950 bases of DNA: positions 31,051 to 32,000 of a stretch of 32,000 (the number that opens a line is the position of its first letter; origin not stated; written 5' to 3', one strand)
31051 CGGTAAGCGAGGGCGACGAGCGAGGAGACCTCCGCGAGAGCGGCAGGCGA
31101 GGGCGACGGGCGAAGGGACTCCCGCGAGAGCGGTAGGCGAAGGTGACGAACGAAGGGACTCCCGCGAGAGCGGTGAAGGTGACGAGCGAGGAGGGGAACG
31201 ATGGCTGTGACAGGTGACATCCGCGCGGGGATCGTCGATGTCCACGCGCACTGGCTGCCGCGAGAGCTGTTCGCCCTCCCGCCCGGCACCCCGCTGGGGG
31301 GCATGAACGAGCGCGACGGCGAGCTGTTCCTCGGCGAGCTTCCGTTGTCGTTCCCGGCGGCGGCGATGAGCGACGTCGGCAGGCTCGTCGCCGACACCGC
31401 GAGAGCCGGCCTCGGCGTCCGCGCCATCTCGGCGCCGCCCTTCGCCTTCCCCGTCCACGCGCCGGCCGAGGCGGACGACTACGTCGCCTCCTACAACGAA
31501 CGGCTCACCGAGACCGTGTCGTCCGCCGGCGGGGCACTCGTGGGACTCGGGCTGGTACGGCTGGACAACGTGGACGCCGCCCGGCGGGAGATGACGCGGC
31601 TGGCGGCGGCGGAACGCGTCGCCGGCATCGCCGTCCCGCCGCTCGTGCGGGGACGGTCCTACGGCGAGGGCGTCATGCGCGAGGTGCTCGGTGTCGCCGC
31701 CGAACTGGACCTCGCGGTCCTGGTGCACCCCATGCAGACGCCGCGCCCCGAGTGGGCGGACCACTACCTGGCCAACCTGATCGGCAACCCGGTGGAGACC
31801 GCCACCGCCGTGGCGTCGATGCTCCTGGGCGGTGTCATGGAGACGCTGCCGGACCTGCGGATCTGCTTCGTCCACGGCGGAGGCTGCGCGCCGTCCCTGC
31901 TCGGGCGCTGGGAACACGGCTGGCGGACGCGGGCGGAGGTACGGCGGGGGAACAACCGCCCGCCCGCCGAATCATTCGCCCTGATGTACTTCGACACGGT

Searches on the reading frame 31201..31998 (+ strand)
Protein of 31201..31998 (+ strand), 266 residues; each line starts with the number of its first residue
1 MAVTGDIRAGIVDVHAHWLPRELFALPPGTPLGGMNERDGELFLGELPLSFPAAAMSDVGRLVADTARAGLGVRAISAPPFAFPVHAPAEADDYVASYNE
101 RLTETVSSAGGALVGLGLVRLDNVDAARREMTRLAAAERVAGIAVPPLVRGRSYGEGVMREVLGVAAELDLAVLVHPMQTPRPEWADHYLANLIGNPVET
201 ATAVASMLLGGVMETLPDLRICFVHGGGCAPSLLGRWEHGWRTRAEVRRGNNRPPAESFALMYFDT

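Call 14: search_protein_families(library=pfam, proteins=[window:31201-31998:+], max_evalue=0.001)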
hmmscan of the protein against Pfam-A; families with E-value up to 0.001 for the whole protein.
window:31201-31998:+ (266 aa): 1 family
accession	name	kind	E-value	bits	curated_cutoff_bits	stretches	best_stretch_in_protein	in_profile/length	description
PF04909.20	Amidohydro_2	-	1.2e-16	61.8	26.4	1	12-243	1-194/289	Amidohydrolase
